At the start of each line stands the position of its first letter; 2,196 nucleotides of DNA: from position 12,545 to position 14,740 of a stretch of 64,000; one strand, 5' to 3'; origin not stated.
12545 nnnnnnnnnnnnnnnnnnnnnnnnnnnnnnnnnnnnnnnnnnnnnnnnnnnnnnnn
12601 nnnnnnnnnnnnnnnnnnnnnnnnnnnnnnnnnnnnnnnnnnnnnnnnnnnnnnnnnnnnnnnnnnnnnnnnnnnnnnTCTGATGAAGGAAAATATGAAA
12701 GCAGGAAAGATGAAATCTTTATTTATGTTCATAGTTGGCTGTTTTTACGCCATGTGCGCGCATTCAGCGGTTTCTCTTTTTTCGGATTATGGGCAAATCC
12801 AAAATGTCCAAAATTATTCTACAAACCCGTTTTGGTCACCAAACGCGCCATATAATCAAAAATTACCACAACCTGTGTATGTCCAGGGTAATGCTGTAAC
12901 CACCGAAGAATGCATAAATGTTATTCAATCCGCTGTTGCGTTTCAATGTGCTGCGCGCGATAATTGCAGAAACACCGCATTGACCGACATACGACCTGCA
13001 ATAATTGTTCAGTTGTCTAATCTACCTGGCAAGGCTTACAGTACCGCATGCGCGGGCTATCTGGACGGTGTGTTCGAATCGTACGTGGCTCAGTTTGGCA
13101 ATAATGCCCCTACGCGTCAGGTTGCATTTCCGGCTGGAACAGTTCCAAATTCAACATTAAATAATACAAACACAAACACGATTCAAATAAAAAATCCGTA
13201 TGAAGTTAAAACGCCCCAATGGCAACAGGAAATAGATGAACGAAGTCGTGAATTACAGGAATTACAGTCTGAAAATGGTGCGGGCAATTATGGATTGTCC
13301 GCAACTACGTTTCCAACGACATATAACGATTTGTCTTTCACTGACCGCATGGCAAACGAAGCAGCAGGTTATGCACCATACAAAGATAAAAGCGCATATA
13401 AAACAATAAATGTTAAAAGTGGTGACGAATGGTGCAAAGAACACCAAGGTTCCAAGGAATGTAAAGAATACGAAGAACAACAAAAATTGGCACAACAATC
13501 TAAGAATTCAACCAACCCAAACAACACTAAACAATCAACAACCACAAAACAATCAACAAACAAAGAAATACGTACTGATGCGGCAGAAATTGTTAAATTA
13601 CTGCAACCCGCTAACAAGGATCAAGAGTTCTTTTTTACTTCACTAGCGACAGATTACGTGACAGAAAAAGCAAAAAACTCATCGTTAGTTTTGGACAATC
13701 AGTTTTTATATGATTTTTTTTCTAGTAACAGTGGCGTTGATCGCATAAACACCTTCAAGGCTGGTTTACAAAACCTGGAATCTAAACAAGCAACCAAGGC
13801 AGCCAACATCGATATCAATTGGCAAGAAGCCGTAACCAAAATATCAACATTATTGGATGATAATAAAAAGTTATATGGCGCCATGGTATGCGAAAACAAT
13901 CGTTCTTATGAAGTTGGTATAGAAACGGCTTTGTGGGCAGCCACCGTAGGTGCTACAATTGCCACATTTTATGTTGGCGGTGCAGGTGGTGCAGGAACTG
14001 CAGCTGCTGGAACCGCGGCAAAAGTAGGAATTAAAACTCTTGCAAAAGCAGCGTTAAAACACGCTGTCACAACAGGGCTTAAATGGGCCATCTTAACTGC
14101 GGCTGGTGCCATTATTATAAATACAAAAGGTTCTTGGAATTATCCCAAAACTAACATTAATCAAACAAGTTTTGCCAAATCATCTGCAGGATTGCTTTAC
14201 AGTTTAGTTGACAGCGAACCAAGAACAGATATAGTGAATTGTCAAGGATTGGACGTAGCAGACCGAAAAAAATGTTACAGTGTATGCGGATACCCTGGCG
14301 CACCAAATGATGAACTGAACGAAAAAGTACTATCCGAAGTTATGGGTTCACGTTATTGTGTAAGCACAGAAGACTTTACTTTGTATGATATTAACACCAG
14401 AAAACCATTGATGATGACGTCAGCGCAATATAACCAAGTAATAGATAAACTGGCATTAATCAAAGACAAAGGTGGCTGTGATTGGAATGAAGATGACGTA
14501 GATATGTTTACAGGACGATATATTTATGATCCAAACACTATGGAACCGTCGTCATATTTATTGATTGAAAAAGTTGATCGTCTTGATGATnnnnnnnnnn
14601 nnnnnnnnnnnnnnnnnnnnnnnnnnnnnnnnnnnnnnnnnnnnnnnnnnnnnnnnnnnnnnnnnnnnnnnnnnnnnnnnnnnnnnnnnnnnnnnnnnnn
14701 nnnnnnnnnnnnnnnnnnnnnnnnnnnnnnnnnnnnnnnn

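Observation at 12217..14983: Prepilin-peptidase gene immediately followed by two novel signal-peptide Cys-rich proteins (636 aa and 104 aa), next to gcrA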

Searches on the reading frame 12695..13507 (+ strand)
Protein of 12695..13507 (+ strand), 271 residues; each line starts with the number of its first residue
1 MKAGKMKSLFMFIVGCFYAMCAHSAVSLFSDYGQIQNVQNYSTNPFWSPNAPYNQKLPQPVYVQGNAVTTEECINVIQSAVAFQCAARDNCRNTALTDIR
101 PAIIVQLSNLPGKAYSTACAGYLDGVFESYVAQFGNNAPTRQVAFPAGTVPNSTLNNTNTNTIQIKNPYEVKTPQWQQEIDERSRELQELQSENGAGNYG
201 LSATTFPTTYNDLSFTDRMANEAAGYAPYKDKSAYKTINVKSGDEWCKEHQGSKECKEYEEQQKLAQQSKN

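Call 19: search_solved_structures(query=A1, max_evalue=1)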
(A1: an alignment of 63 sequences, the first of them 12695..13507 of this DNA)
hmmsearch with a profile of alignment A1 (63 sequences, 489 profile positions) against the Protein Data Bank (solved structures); distinct sequences matched with E-value up to 1: 2.
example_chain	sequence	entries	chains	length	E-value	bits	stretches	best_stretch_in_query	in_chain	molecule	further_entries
7dxk_A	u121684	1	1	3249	5.7e-06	29.1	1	237-432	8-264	Huntingtin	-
9ijj_A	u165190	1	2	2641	0.76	12.2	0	246-377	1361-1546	Cilia and flagella associated protein 46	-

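Call 25: predict_structure(alignment_id=A1)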
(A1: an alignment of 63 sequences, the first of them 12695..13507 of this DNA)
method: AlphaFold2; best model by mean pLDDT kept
length: 271 residues; sequences in the alignment: 63
mean_pLDDT: 74.0   pTM: 0.34
mean pLDDT of the five models: 74.0, 71.5, 70.7, 70.7, 69.0
residues with pLDDT >= 90: 82; 70-90: 85; 50-70: 50; < 50: 54
segments of 3 or more residues with pLDDT < 50: 32-38, 40-44, 141-164, 195-203
pLDDT, mean of each block of 10 residues (from residue 1): 67 77 53 46 52 56 68 95 91 92 92 89 95 74 45 42 50 82 84 52 58 85 88 83 94 95 93 79
secondary structure, 60 per line:
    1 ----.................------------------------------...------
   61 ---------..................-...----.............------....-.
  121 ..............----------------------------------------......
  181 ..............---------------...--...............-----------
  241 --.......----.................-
elements in order: H5-21 H70-87 H96-108 H115-118 H120-134 H175-194 H215-229 H243-249 H254-270

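Call 33: find_related_loci(query=A2, collection=genome_contigs, flank=10000)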
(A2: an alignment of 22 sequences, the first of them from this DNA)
Query A2 (243 aa) in genome_contigs; peptide patterns used: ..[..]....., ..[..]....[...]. (x = any residue, [..] = any of these).
208 stretches matched a pattern; 194 encode a relative of the query (tblastn E <= 1e-3); the best 80 are kept; 80 distinct loci.
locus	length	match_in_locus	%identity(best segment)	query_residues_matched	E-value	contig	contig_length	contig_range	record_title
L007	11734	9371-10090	91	1-243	1e-147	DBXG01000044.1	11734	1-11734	MAG TPA_asm: Alphaproteobacteria bacterium UBA1218 UBA1218_contig_314722, whole genome shotgun sequence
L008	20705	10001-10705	74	2-237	2e-116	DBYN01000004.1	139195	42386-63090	MAG TPA_asm: Alphaproteobacteria bacterium UBA1185 UBA1185_contig_7115, whole genome shotgun sequence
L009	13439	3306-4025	70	2-243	1e-115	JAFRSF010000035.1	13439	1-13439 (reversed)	MAG: Alphaproteobacteria bacterium isolate RGIG2753 Goat_Omasum-5__c673178, whole genome shotgun sequence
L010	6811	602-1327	63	1-243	1e-104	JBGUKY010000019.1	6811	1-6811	MAG: Candidatus Enterousia sp. isolate ruminal_MAG_27 ruminal_MAG_27_contig_0019, whole genome shotgun sequence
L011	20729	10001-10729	65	2-242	3e-102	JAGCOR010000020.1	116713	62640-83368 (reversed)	MAG: Alphaproteobacteria bacterium isolate RGIG9983 Yak_Reticulum-3__c687203, whole genome shotgun sequence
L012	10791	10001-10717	64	2-240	1e-101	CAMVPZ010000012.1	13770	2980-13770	MAG TPA_asm: uncultured proteobacterium isolate SRR8387715_bin.114_metaWRAP_v1.3_MAG genome assembly, contig: ERZ1420954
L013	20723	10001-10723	63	2-243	1e-101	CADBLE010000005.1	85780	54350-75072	MAG: uncultured proteobacterium isolate RUG14070 genome assembly, contig: RUG14070_asm_5, whole genome shotgun sequence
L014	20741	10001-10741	61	2-240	4e-101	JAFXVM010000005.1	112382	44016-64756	MAG: Alphaproteobacteria bacterium isolate RGIG6783 Sheep_Rumen-3__c732627, whole genome shotgun sequence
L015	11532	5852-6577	64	3-242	1e-100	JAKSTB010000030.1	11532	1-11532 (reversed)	MAG: Alphaproteobacteria bacterium isolate Horse_feces296 MAG296_30, whole genome shotgun sequence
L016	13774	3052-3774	64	1-242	2e-100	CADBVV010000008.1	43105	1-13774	MAG: uncultured proteobacterium isolate RUG14344 genome assembly, contig: RUG14344_asm_8, whole genome shotgun sequence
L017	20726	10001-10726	63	2-243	5e-100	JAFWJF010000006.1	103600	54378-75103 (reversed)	MAG: Alphaproteobacteria bacterium isolate RGIG5789 Sheep_Ileum-5__c150958, whole genome shotgun sequence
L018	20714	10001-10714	65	5-243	3e-100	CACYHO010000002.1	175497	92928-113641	MAG: uncultured proteobacterium isolate RUG11949 genome assembly, contig: RUG11949_asm_2, whole genome shotgun sequence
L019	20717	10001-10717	59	2-242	3e-97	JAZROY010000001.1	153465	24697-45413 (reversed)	MAG: Candidatus Enterousia sp. isolate T1900045382_YK20190072.MAGScoT_cleanbin_000027 SGB_6902_k141_2951935, whole genom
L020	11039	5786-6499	64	1-239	9e-97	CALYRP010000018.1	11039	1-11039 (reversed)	MAG: uncultured proteobacterium isolate SRR7188232_bin.62_metaWRAP_v1.3_MAG genome assembly, contig: ERZ9280833.3399, wh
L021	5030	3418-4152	58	1-243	3e-96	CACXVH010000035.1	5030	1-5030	MAG: uncultured proteobacterium isolate RUG11635 genome assembly, contig: RUG11635_asm_35, whole genome shotgun sequence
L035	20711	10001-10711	54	2-239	1e-88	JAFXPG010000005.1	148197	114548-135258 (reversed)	MAG: Alphaproteobacteria bacterium isolate RGIG6621 Sheep_Rumen-1__c417413, whole genome shotgun sequence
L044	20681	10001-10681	51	2-231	5e-78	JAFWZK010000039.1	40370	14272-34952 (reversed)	MAG: Alphaproteobacteria bacterium isolate RGIG6210 Sheep_Rectum-2__c640492, whole genome shotgun sequence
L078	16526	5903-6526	50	9-220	2e-68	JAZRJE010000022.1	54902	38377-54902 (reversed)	MAG: Candidatus Enterousia sp. isolate T1900045469_YK20190160.MAGScoT_cleanbin_000038 SGB_7227_k141_2234284, whole genom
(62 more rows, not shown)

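Call 38: search_protein_representatives(alignment_id=A2)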
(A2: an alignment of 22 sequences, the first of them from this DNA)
Query: 22 sequences, 242 profile positions. Proteins with E-value up to 0.001 (for the whole library): 308; up to 1e-10: 251; up to 1e-30: 212. The best 150 are listed.
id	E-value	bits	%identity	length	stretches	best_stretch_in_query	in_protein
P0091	2.0e-115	400.8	-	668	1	2-240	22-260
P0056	4.9e-115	399.6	-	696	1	2-241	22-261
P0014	8.8e-115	398.8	-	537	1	2-241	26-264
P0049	2.7e-113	393.9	-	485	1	2-241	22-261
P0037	3.2e-112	390.4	-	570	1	2-241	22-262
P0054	8.2e-112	389.0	-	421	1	2-241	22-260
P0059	1.5e-111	388.2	-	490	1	2-241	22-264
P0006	3.2e-111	387.1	-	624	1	2-241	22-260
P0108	9.1e-111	385.6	-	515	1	2-239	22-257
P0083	2.7e-110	384.1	-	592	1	2-238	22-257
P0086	2.8e-110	384.0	-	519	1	2-241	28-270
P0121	5.4e-110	383.1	-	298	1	2-241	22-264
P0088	4.4e-109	380.1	-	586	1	4-237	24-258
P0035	5.1e-108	376.6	-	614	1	2-241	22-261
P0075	5.4e-108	376.5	-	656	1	2-238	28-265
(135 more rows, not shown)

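Call 50: search_protein_families(library=pfam, proteins=[L011:11992-13977:+, L035:13982-16183:+, L044:11823-13466:+, L078:8168-9880:+, L011:10822-11826:+, L035:11753-12823:+, L035:12863-13969:+, L044:10798-11841:+, L078:6634-8190:+, L035:9938-11740:+], max_evalue=0.05)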
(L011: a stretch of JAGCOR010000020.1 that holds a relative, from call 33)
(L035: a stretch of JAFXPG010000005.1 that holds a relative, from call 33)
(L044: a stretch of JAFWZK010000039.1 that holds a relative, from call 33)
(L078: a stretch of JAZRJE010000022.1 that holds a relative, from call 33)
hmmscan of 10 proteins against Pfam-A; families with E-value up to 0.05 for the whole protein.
L011:11992-13977:+ (661 aa): 0 families

L035:13982-16183:+ (733 aa): 0 families

L044:11823-13466:+ (547 aa): 1 family
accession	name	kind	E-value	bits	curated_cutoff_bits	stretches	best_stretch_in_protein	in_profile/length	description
PF18827.6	LPD14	-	0.0057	17.1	27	0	216-257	89-130/136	Large polyvalent protein-associated domain 14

L078:8168-9880:+ (570 aa): 3 families
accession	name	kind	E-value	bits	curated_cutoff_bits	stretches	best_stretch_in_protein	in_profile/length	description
PF18470.6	Cas9_a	-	0.0081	16.3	26.9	1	245-367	65-165/221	Cas9 alpha-helical lobe domain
PF23754.1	Beta-prop_IP5PC_F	-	0.037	13.3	27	0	364-430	29-96/392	IP5P C-F beta-propeller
PF24611.2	Spectrin_Anc-1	-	0.048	14.4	33.2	0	283-362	23-100/115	Nuclear anchorage protein 1, spectrin-like repeat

L011:10822-11826:+ (334 aa): 1 family
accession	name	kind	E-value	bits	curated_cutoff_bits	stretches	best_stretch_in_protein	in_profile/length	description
PF08694.16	UFC1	-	0.0097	16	25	0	100-135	62-97/155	Ubiquitin-fold modifier-conjugating enzyme 1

L035:11753-12823:+ (356 aa): 0 families

L035:12863-13969:+ (368 aa): 0 families

L044:10798-11841:+ (347 aa): 4 families
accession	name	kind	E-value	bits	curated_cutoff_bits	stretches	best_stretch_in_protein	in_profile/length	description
PF05887.16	Trypan_PARP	-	2.4e-06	28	100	1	64-116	62-114/134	Procyclic acidic repetitive protein (PARP)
PF13441.11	Gly-zipper_YMGG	-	0.0033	17.5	28.9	1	150-186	4-42/45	YMGG-like Gly-zipper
PF05104.17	Rib_recp_KP_reg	-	0.015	16.7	25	1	71-118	68-113/141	Ribosome receptor lysine/proline rich region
PF13488.11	Gly-zipper_Omp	-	0.027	14.8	25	0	152-186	2-38/46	Glycine zipper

L078:6634-8190:+ (518 aa): 0 families

L035:9938-11740:+ (600 aa): 1 family
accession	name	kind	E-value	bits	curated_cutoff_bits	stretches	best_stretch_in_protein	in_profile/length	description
PF09479.16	Flg_new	-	2.9e-17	63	27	3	258-333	1-65/65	Listeria-Bacteroides repeat domain (List_Bact_rpt)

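Call 70: search_protein_families(library=pfam, alignment_id=A1, max_evalue=0.001)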
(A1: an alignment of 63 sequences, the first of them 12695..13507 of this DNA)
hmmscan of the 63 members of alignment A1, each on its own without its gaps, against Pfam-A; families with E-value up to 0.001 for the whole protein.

A. member 1, window:12695-13507:+ (271 aa): 0 families

B. families by the number of members that match (of 63 scanned): 3 families
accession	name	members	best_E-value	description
PF21671.2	CPL1-like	5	1.9e-08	Protein CPL1-like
PF05838.17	Glyco_hydro_108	4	3.4e-09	Glycosyl hydrolase 108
PF09374.15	PG_binding_3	4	6.5e-05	Predicted Peptidoglycan domain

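Call 83: search_protein_families(library=padloc, proteins=[L011:11992-13977:+, L011:10822-11826:+, L044:10798-11841:+], max_evalue=0.01)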
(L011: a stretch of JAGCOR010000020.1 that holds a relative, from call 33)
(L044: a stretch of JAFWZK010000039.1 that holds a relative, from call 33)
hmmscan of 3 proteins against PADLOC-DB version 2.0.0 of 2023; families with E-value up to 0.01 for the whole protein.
L011:11992-13977:+ (661 aa): 4 families
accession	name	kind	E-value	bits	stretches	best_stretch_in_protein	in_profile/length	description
PDLC03865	LmuB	-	6.2e-05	19.4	1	255-386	264-410/1007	-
PDLC00551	JetC2|JetC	-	0.001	14.9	1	258-413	282-430/1365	DUF3584 domain; MukB-like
PDLC00513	JetC1|JetC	-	0.003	13.6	1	258-440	278-453/1140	DUF3584 domain; MukB-like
PDLC00519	JetC1|JetC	-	0.0036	13.5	1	265-428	628-791/1097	DUF3584 domain; MukB-like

L011:10822-11826:+ (334 aa): 3 families
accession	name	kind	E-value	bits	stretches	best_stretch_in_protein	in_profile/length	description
PDLC04407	PDC-M09A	-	0.00011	19.8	1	275-312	154-190/282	-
PDLC04406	PDC-M09A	-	0.00061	17.3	1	279-322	201-242/330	-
PDLC03841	LeoBC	-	0.0014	15.8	1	263-310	451-493/601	-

L044:10798-11841:+ (347 aa): 0 families

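Call 84: find_related_loci(query=A2, collection=viral_contigs, flank=5000)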
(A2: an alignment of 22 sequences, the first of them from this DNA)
Query A2 (243 aa) in viral_contigs; peptide patterns used: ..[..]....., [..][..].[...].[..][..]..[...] (x = any residue, [..] = any of these).
29 stretches matched a pattern, but none encodes a relative of the query by tblastn (E <= 1e-3).

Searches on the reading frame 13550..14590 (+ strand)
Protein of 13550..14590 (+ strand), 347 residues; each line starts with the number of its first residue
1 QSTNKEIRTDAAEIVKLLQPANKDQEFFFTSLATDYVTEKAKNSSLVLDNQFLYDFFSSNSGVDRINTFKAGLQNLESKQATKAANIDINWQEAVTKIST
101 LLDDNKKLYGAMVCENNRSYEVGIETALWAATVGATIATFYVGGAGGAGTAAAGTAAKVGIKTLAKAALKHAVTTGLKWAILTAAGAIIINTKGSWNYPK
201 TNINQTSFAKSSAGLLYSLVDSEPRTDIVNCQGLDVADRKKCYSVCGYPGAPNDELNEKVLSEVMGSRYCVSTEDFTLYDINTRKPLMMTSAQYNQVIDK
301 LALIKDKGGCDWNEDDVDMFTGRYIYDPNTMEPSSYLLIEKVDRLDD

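Call 53: search_solved_structures(query=window:13550-14590:+, max_evalue=10)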
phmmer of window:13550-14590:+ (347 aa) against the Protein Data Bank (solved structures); distinct sequences matched with E-value up to 10: 4.
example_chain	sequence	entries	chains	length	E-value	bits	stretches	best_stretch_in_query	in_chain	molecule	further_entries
1yli_A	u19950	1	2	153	0.19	14.1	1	234-306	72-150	Putative acyl-CoA thioester hydrolase HI0827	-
3bjk_A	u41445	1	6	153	0.21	14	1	234-306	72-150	Acyl-CoA thioester hydrolase HI0827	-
9kq1_A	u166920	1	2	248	0.53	12.7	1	130-211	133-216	SDR superfamily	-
6pe4_Q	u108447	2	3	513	8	8.8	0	134-178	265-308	Cation transporter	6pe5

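Call 58: predict_structure(alignment_id=A3)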
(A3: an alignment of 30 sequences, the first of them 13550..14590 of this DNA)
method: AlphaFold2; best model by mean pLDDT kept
length: 347 residues; sequences in the alignment: 30
mean_pLDDT: 75.0   pTM: 0.73
mean pLDDT of the five models: 75.0, 71.5, 71.5, 71.1, 69.3
residues with pLDDT >= 90: 138; 70-90: 92; 50-70: 59; < 50: 58
segments of 3 or more residues with pLDDT < 50: 119-174
pLDDT, mean of each block of 10 residues (from residue 1): 76 96 96 95 95 88 85 90 94 91 91 74 40 30 23 35 35 53 70 74 55 56 71 66 81 85 93 89 93 94 74 75 91 89 84
secondary structure, 60 per line:
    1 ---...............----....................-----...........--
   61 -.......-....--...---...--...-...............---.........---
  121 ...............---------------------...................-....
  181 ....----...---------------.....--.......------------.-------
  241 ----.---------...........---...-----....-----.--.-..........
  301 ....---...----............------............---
elements in order: H4-18 H23-42 H50-58 H62-68 H70-73 E82-84 E87-89 H91-105 E109-117 H121-135 H157-175 H177-184 E189-191 H207-211 H214-220 H255-265 E269-271 E277-280 H291-304 E315-326 E333-344

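Call 73: fold_search(model_id=the predicted structure, library=viral)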
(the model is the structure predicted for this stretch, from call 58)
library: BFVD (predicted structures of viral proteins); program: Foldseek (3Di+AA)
matches with E <= 10: 53; with E <= 0.001: 0
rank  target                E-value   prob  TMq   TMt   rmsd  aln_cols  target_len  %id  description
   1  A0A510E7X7            1.0e+00  0.07  0.09  0.19  19.2       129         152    9  (no name in the UniProt tables at hand)
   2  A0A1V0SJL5            1.5e+00  0.04  0.10  0.11  15.0       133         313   10  BTB domain-containing protein [Klosneuvirus KNV1]
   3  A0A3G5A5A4            2.0e+00  0.01  0.07  0.08  16.4       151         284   10  Acetyltransferase [Homavirus sp.]
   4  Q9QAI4                2.2e+00  0.10  0.14  0.09   9.7       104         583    8  50 protein [Murid herpesvirus 4]
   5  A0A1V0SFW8            2.2e+00  0.03  0.10  0.15  15.6       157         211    8  Uncharacterized protein [Hokovirus HKV1]
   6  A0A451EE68            3.1e+00  0.02  0.11  0.07  25.9       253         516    8  ORF_061L [Scale drop disease virus]
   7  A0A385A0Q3            3.7e+00  0.02  0.09  0.13  15.1       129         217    9  (no name in the UniProt tables at hand)
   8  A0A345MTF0            3.9e+00  0.01  0.08  0.11  15.4       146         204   13  (no name in the UniProt tables at hand)
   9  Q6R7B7                4.1e+00  0.01  0.09  0.09  20.9       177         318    9  Uncharacterized protein ORF113 [Ostreid herpesvirus 1 (isolate France)]
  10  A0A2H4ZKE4            4.1e+00  0.01  0.07  0.10  13.5        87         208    9  Uncharacterized protein [Cryptophlebia leucotreta granulosis virus]
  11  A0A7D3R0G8            4.1e+00  0.01  0.08  0.09  13.6       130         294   10  Ubiquitin carboxyl-terminal hydrolase [Fadolivirus FV1/VV64]
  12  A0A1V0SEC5            4.4e+00  0.04  0.15  0.06   8.9       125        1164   10  Glycosyltransferase family 2 [Indivirus ILV1]
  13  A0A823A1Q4            4.4e+00  0.01  0.08  0.03  19.3       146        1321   11  (no name in the UniProt tables at hand)
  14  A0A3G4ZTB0            4.6e+00  0.02  0.11  0.07  13.4       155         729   10  Uncharacterized protein [Edafosvirus sp.]
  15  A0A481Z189            4.9e+00  0.14  0.11  0.41   7.0        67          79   10  Uncharacterized protein [Mimivirus LCMiAC01]
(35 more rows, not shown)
